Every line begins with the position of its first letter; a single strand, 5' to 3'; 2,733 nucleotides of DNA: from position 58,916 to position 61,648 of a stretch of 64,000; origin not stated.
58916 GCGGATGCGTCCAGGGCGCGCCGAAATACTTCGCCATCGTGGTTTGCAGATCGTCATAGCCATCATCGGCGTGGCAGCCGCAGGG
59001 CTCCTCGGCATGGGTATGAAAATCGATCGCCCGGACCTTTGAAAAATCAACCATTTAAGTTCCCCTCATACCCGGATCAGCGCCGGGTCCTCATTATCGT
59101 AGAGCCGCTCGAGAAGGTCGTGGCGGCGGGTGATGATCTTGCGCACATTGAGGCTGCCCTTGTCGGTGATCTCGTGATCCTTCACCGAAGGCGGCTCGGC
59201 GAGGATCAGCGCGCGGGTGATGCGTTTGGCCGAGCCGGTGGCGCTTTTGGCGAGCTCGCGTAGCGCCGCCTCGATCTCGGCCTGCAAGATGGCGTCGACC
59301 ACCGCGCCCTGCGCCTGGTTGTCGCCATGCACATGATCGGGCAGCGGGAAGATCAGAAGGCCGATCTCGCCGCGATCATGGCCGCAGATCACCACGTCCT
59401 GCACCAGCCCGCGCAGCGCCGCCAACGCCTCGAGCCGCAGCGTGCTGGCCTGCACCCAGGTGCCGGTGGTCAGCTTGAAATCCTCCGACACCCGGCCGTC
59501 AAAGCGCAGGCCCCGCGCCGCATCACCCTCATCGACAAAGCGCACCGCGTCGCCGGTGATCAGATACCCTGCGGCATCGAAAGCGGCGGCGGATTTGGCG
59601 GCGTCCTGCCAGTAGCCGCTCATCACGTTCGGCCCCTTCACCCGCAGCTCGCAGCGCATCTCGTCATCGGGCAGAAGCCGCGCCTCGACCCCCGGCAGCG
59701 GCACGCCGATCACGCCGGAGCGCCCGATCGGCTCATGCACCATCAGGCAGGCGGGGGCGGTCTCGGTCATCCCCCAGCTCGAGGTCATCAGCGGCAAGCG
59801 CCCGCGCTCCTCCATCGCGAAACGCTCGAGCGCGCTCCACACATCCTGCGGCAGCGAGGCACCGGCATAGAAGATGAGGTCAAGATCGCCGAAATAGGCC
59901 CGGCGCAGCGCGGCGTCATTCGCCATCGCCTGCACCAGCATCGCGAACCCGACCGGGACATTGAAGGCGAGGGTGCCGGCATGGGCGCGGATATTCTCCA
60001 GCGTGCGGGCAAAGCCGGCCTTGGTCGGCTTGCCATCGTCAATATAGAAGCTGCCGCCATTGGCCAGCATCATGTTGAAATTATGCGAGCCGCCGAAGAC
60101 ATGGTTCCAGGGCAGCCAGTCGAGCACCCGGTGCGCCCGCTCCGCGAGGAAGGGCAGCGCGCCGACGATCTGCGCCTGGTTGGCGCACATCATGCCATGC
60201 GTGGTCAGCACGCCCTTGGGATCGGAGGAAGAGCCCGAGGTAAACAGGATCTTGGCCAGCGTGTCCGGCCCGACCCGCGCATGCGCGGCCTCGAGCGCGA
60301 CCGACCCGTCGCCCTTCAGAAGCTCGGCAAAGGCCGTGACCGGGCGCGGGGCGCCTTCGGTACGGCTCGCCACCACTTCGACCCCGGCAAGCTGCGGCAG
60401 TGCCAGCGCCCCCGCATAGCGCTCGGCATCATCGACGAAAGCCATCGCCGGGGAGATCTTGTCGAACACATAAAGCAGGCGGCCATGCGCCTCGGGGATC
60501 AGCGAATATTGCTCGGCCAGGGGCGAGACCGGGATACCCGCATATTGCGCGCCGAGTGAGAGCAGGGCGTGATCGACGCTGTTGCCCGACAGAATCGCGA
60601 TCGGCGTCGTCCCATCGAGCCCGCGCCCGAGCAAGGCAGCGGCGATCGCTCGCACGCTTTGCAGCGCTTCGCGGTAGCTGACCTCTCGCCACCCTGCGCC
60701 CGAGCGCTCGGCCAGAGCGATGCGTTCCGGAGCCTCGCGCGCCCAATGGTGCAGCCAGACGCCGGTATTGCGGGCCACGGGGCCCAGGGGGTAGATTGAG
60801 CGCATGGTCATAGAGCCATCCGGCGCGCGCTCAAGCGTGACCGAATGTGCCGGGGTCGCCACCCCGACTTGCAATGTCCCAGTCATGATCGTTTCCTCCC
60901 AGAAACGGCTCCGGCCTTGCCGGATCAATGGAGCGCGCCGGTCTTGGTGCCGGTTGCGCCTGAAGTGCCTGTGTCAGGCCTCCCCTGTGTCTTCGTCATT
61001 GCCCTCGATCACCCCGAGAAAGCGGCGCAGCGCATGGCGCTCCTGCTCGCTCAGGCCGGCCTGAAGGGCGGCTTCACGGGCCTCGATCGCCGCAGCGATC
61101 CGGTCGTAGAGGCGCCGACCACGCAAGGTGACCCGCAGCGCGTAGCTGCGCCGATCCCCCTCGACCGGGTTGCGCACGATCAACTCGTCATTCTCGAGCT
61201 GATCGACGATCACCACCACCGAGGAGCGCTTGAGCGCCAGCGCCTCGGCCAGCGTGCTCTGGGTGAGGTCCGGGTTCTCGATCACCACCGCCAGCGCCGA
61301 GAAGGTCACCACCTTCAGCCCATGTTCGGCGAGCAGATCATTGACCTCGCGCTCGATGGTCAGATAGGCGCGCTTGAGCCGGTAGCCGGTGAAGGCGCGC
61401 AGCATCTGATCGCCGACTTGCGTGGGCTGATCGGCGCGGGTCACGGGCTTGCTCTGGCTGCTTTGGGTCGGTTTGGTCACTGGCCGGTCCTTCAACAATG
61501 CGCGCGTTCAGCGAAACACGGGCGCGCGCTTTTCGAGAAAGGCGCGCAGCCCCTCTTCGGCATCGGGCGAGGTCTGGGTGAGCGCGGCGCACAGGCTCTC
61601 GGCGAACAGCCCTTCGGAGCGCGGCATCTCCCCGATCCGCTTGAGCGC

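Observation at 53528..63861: TRAP transporter + Fcs-like ligase / hydratase / SDR / thioesterase / MarR cluster: probable CoA-dependent beta-oxidative hydroxycinnamate (ferulate/p-coumarate) catabolism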

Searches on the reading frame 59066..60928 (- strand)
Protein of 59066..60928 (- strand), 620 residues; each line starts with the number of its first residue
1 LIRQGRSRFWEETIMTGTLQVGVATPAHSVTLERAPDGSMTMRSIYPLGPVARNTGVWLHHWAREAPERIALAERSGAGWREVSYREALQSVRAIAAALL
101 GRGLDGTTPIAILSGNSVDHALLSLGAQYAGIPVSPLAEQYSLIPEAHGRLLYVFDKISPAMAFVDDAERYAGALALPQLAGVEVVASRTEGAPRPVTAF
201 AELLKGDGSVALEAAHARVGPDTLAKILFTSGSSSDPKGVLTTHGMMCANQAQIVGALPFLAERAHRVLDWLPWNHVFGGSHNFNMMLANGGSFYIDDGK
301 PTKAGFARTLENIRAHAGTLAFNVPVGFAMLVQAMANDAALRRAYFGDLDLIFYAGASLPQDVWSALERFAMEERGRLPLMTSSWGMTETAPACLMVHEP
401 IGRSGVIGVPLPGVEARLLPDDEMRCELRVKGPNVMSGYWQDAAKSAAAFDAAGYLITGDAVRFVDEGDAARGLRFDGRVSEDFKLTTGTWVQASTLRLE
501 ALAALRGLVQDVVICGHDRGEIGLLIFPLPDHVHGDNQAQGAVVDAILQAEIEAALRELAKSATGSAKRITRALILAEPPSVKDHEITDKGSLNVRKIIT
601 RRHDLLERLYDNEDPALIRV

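Call 4: search_protein_families(library=pfam, proteins=[window:59066-60928:-])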
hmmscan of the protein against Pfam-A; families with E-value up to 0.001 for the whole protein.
window:59066-60928:- (620 aa): 2 families
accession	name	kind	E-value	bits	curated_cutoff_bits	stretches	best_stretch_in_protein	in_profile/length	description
PF00501.34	AMP-binding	-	3e-54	184.7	29.9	1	60-440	2-384/384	AMP-binding enzyme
PF23562.2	AMP-binding_C_3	-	4.8e-08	33.8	20.8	1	503-613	21-123/124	AMP-binding enzyme C-terminal domain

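Call 5: search_protein_families(library=ncbifam, proteins=[window:59066-60928:-])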
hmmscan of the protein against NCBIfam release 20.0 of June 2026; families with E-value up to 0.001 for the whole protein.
window:59066-60928:- (620 aa): 74 families (the best 25 are shown)
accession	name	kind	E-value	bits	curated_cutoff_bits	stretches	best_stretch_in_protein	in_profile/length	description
NF009232.0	PRK12582.1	subfamily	4.6e-193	642.9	777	1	27-613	23-616/624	acyl-CoA synthetase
NF004837.0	PRK06187.1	subfamily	6.8e-35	120.3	476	1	58-468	13-414/531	long-chain-fatty-acid--CoA ligase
NF038343.1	ligase_FadD11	exception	3.4e-28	98.4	950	2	383-611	356-582/585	fatty acid--CoA ligase FadD11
NF005702.0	PRK07514.1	subfamily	3e-26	91.8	558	1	81-467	28-391/506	malonyl-CoA synthase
NF041592.1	carboxyl_red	equivalog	3.9e-25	87.7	1300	2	78-342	73-346/1160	carboxylic acid reductase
NF005801.1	PRK07656.1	equivalog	4.5e-25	88.2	657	1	78-481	22-404/500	FadD3 family acyl-CoA ligase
NF004114.0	PRK05605.1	equivalog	1.6e-24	86.2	766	1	189-466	187-459/575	long-chain-fatty-acid--CoA ligase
NF006182.0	PRK08316.1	subfamily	1.9e-24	86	663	1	60-466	18-407/523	fatty acyl-CoA synthetase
TIGR01733.1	AA-adenyl-dom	subfamily_domain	2.1e-24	86.1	317.4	1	84-485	1-383/409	amino acid adenylation domain-containing protein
NF006572.0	PRK09088.1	equivalog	2.4e-24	85.9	696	1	63-467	11-379/491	acyl-CoA synthetase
TIGR03205.1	pimA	equivalog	1.2e-23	83.4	705.6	1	81-462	45-429/541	dicarboxylate--CoA ligase PimA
NF005307.0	PRK06839.1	equivalog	3.1e-23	82.2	748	1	57-468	6-385/496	o-succinylbenzoate--CoA ligase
NF005858.0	PRK07787.1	subfamily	4.6e-23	81.4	575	1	96-497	35-390/471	acyl-CoA synthetase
TIGR01923.1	menE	equivalog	6.4e-23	81.3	330.15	1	85-468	2-340/442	o-succinylbenzoate--CoA ligase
NF004229.0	PRK05677.1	subfamily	3e-21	75.5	879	1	215-510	200-483/563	long-chain-fatty-acid--CoA ligase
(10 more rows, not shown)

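Call 6: find_homologous_proteins(query=window:59066-60928:-)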
Query window:59066-60928:- (620 aa): 6634 proteins with E <= 0.001 among 8000 candidates; the best 120 are listed.
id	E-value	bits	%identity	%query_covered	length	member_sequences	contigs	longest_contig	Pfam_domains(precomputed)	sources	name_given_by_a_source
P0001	0.0e+0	1302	100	94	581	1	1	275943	PF00501.35,PF23562.3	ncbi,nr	ncbi:MAG: feruloyl-CoA synthase [Neomegalonema sp.]|nr:feruloyl-CoA synthase [Neomegalonema sp.]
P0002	0.0e+0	1027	75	98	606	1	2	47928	PF00501.35,PF23562.3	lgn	-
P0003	1.1e-292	991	74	96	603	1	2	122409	PF00501.35,PF23562.3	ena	-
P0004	3.0e-292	989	74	94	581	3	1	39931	PF00501.35,PF23562.3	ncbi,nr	ncbi:MAG: feruloyl-CoA synthetase [Rhodobacteraceae bacterium]|nr:feruloyl-CoA synthetase [Paracocca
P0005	9.3e-292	987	73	97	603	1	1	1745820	PF00501.35,PF23562.3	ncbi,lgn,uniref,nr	ncbi:feruloyl-CoA synthase [Actibacterium lipolyticum]|uniref:Long-chain-fatty-acid--CoA ligase n=1 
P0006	8.3e-291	984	74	96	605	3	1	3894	PF00501.35,PF23562.3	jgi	jgi:feruloyl-CoA synthase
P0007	1.1e-290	984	73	96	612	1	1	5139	PF00501.35,PF23562.3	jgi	-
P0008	1.7e-289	980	72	98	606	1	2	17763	PF00501.35,PF23562.3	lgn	-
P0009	2.1e-289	980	72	96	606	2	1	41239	PF00501.35,PF23562.3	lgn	-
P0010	2.3e-289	980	74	98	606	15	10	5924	PF00501.35,PF23562.3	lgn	-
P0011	2.3e-289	980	73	97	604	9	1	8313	PF00501.35,PF23562.3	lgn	-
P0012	5.7e-289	978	73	96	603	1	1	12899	PF00501.35,PF23562.3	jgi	jgi:feruloyl-CoA synthase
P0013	1.6e-287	973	72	96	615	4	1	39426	PF00501.35,PF23562.3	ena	-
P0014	1.7e-287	973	72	98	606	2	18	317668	PF00501.35,PF23562.3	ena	-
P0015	4.4e-287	972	74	96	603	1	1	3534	PF00501.35,PF23562.3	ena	-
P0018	1.5e-286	970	72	97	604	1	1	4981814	PF00501.35,PF23562.3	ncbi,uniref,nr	ncbi:feruloyl-CoA synthase [Hoeflea ulvae]|uniref:Feruloyl-CoA synthase n=1 Tax=Hoeflea ulvae TaxID=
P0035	6.5e-285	965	72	96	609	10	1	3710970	PF00501.35,PF23562.3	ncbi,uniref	ncbi:feruloyl-CoA synthase [Rhodobacter capsulatus]|uniref:feruloyl-CoA synthase n=1 Tax=Rhodobacter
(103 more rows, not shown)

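Call 7: search_solved_structures(query=window:59066-60928:-, max_evalue=1e-10)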
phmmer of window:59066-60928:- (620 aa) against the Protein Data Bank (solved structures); distinct sequences matched with E-value up to 1e-10: 25.
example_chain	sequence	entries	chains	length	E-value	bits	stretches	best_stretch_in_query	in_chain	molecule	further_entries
4gxr_A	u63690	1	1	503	3e-18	69.2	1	68-514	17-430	Malonyl CoA synthetase, Benzoate-CoA ligase Chimeric protein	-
4gxq_A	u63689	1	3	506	3.2e-18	69.1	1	68-514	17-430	Malonyl CoA synthetase, Benzoate-CoA ligase Chimeric protein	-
4fut_A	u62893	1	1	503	4.5e-18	68.6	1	68-514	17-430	Malonyl CoA synthetase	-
4fuq_A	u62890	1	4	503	4.5e-18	68.6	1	68-514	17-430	Malonyl CoA synthetase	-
3g7s_A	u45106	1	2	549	3.9e-16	62.2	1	196-523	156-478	Long-chain-fatty-acid--CoA ligase (FadD-1)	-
5kyv_A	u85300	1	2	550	4.2e-15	58.8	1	83-468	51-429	Luciferin 4-monooxygenase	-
3nyq_A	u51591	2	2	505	6.4e-14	54.9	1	224-485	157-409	Malonyl-CoA Ligase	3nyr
5gz2_A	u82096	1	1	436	8e-14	54.6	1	83-467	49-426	Luciferin 4-monooxygenase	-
5gyz_A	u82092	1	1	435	8e-14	54.6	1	83-467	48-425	Luciferin 4-monooxygenase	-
4g36_A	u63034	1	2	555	9.4e-14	54.4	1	83-468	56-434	Luciferin 4-monooxygenase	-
6hps_A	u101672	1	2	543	9.4e-14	54.4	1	83-468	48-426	Luciferin 4-monooxygenase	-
1ba3_A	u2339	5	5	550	9.4e-14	54.4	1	83-468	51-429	LUCIFERASE | Luciferin 4-monooxygenase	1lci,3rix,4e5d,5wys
3iep_A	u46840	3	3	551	9.5e-14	54.4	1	83-468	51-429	Luciferin 4-monooxygenase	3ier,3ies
5kyt_A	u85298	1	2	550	1e-13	54.2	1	83-468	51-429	Luciferin 4-monooxygenase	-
5dv9_A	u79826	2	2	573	1e-13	54.2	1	83-468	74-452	Luciferin 4-monooxygenase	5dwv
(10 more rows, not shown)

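Call 37: find_encoding_contigs(protein=P0001, flank=10000, max_places=2)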
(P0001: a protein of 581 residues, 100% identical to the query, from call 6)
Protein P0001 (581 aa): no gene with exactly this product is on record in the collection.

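Call 38: find_encoding_contigs(protein=P0035, flank=10000, max_places=2)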
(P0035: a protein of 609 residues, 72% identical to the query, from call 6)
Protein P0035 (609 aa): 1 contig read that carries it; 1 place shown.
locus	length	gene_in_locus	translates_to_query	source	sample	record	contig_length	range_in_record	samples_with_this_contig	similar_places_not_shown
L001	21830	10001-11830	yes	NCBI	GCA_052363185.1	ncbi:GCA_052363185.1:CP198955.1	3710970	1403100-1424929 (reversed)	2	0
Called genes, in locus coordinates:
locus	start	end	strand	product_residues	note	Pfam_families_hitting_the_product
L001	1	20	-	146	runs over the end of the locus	PF05232:BTP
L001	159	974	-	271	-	-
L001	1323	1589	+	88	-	-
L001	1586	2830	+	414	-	-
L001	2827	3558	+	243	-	-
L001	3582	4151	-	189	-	PF08547:CIA30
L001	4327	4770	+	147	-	PF01220:DHquinase_II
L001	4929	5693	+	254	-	PF00106:adh_short, PF13561:adh_short_C2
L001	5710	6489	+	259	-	PF00378:ECH_1, PF16113:ECH_2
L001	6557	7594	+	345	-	PF03480:DctP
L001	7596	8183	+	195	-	PF04290:DctQ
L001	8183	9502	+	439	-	PF06808:DctM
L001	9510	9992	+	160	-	PF12802:MarR_2, PF01047:MarR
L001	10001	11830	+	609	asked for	PF00501:AMP-binding, PF23562:AMP-binding_C_3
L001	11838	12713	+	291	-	PF04909:Amidohydro_2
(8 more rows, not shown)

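Call 39: find_encoding_contigs(protein=P0002, flank=10000, max_places=2)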
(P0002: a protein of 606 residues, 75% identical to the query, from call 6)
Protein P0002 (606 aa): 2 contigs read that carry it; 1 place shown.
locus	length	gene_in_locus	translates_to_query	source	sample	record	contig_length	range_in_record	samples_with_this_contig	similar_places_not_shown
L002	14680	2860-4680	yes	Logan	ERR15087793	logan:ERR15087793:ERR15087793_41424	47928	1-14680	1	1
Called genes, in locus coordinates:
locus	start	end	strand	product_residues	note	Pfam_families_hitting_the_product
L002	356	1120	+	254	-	PF00106:adh_short, PF01370:Epimerase (weak), PF08659:KR (weak), PF13561:adh_short_C2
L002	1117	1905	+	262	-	PF00378:ECH_1, PF16113:ECH_2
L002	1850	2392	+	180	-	PF01047:MarR, PF12802:MarR_2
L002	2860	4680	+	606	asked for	PF00501:AMP-binding, PF23562:AMP-binding_C_3 (weak)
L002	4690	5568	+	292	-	PF04909:Amidohydro_2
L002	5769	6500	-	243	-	-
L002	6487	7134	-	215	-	PF07638:Sigma70_ECF, PF04542:Sigma70_r2, PF08281:Sigma70_r4_2, PF04545:Sigma70_r4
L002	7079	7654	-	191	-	-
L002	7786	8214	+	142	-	PF10000:ACT_3, PF13840:ACT_7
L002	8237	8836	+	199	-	PF13532:2OG-FeII_Oxy_2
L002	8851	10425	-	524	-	-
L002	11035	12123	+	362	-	PF00291:PALP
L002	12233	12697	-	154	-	PF09424:YqeY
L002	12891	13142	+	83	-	-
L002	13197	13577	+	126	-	-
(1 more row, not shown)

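Call 40: find_encoding_contigs(protein=P0018, flank=10000, max_places=1)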
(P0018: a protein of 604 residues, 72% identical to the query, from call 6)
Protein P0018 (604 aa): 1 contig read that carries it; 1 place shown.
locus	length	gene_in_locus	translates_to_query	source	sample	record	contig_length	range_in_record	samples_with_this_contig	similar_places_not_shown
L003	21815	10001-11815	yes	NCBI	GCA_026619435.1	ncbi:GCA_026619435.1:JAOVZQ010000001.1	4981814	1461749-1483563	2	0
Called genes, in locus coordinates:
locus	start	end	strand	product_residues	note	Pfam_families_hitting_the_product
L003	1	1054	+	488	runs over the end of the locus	PF01565:FAD_binding_4, PF02913:FAD-oxidase_C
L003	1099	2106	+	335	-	PF00753:Lactamase_B, PF23023:Anti-Pycsar_Apyc1 (faint), PF12706:Lactamase_B_2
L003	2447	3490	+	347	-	PF03480:DctP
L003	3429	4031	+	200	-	PF04290:DctQ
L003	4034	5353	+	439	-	PF06808:DctM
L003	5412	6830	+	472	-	PF00171:Aldedh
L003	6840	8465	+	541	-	PF02776:TPP_enzyme_N, PF00205:TPP_enzyme_M, PF02775:TPP_enzyme_C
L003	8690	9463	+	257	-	PF00378:ECH_1, PF16113:ECH_2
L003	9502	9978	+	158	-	PF01047:MarR, PF12802:MarR_2, PF13412:HTH_24 (faint)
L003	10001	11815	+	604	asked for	PF00501:AMP-binding, PF23562:AMP-binding_C_3 (weak)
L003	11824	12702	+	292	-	PF04909:Amidohydro_2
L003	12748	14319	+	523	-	PF02771:Acyl-CoA_dh_N, PF02770:Acyl-CoA_dh_M, PF00441:Acyl-CoA_dh_1, PF22924:ACOX_C_alpha1 (faint)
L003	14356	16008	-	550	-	PF00884:Sulfatase, PF01663:Phosphodiest (weak), PF16347:SGSH_C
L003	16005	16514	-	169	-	PF01978:TrmB (faint), PF22381:Staph_reg_Sar_Rot, PF01047:MarR, PF12802:MarR_2 (weak), PF13463:HTH_27 (weak)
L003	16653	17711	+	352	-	PF16868:NMT1_3 (weak)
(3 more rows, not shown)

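Call 41: find_encoding_contigs(protein=P0005, flank=10000, max_places=1)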
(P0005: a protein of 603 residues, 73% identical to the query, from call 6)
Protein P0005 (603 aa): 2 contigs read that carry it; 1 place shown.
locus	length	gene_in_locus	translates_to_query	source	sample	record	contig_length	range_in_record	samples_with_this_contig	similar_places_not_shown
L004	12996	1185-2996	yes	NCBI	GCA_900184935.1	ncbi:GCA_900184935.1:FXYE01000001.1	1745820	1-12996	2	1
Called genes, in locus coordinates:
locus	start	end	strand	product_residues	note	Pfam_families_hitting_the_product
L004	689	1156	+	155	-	PF22381:Staph_reg_Sar_Rot (weak), PF01047:MarR, PF12802:MarR_2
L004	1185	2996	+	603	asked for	PF00501:AMP-binding, PF23562:AMP-binding_C_3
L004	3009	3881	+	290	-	PF04909:Amidohydro_2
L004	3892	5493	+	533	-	PF02771:Acyl-CoA_dh_N, PF02770:Acyl-CoA_dh_M, PF00441:Acyl-CoA_dh_1, PF08028:Acyl-CoA_dh_2 (weak), PF22924:ACOX_C_alpha1 (faint)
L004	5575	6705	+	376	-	PF05159:Capsule_synth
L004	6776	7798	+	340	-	PF01118:Semialdhyde_dh, PF02774:Semialdhyde_dhC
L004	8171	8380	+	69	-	-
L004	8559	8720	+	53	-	-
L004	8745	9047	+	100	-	-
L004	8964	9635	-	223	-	PF00484:Pro_CA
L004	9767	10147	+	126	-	-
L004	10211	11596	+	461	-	PF21337:Peptidase_M17_N_1, PF00883:Peptidase_M17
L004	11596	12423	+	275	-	PF18348:SH3_16, PF00877:NLPC_P60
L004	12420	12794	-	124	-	PF10984:DUF2794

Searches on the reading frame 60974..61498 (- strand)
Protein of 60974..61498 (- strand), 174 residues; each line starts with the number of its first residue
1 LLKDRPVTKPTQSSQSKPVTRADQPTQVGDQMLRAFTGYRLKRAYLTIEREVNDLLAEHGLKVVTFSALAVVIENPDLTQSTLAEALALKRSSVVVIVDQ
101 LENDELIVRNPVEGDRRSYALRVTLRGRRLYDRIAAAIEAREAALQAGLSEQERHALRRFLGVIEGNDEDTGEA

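Call 4: search_protein_families(library=pfam, proteins=[window:60974-61498:-])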
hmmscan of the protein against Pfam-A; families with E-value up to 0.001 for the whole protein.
window:60974-61498:- (174 aa): 3 families
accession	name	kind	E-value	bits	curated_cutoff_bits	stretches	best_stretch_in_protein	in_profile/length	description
PF12802.13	MarR_2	-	5.6e-13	49.3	27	1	59-118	1-61/61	MarR family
PF01047.28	MarR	-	1.5e-09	38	24.6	1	66-118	6-58/59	MarR family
PF13412.12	HTH_24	-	6.3e-05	22.9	21.9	1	69-107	9-47/48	Winged helix-turn-helix DNA-binding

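Call 5: search_protein_families(library=ncbifam, proteins=[window:60974-61498:-])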
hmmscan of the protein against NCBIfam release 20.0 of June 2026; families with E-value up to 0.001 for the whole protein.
window:60974-61498:- (174 aa): 9 families
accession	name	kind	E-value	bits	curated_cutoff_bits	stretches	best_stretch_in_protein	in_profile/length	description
NF053777.1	Saro0803TransReg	equivalog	6.6e-19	68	200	1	33-162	7-136/140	Saro_0803 family transcriptional regulator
NF002926.0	PRK03573.1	equivalog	2.6e-11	43.6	120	1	75-168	44-137/144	transcriptional regulator SlyA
TIGR02337.1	HpaR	equivalog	2.8e-11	43.3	121.2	1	53-162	18-127/130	homoprotocatechuate degradation operon regulator HpaR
NF045593.1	bilirub_TF_BilQ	equivalog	4e-10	39.5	125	1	56-164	23-131/135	bilirubin utilization transcriptional regulator BilQ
NF008122.0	PRK10870.1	equivalog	1e-06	28.6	157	1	51-159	43-153/176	transcriptional repressor MprA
NF050133.1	TransRegFabT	equivalog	3.9e-06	27.2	200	1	67-159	33-125/138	fatty acid biosynthesis transcriptional regulator FabT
NF041230.1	BagL_FevM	exception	2.7e-05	24.2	230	1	64-149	41-126/145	MarR family transcriptional regulator BagL/FevM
NF052638.1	TransRegOhrRVib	equivalog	0.00022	21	200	1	44-139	18-113/141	transcriptional regulator OhrR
TIGR04472.1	reg_rSAM_mob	hypoth_equivalog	0.00091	19.3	240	0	75-170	43-138/141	radical SAM mobile pair system MarR family transcriptional regulator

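Call 45: search_solved_structures(query=window:60974-61498:-, max_evalue=0.0001)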
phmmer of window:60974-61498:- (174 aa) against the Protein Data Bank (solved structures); distinct sequences matched with E-value up to 0.0001: 23.
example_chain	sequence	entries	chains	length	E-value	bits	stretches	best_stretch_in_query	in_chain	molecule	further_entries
6c28_A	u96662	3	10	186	1.3e-12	51.6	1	4-164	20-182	Transcriptional regulator, MarR family | CouR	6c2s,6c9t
3fm5_A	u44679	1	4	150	1.2e-09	42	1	31-152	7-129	Transcriptional regulator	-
5cyv_A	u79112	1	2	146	1.2e-09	42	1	32-152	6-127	Transcriptional regulator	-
3cdh_A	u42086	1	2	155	1.2e-07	35.5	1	38-158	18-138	Transcriptional regulator, MarR family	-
5hsm_A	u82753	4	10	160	2.8e-07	34.3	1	36-162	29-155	Uncharacterized HTH-type transcriptional regulator Rv2887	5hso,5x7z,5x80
3q5f_A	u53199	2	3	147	4.4e-07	33.7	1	75-167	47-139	Transcriptional regulator slyA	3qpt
3deu_A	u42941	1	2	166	5.6e-07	33.3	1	75-167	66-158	Transcriptional regulator slyA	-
3boq_A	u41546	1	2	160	6e-07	33.3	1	54-165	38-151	Transcriptional regulator, MarR family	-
3cjn_A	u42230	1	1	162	7.9e-07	32.8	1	21-161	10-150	Transcriptional regulator, MarR family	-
5aip_A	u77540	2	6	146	7.1e-06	29.8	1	66-161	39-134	TRANSCRIPTIONAL REGULATOR, MARR FAMILY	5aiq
4aih_A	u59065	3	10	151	7.1e-06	29.8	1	75-166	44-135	TRANSCRIPTIONAL REGULATOR SLYA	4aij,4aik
7krh_A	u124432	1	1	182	8.5e-06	29.5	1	23-142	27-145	Transcriptional regulator, MarR family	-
2a61_A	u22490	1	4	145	1e-05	29.3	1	47-149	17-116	transcriptional regulator Tm0710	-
2rdp_A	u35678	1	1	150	1.1e-05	29.1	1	48-153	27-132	putative transcriptional regulator MarR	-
7kfo_A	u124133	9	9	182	1.2e-05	29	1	23-142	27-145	Transcriptional regulator, MarR family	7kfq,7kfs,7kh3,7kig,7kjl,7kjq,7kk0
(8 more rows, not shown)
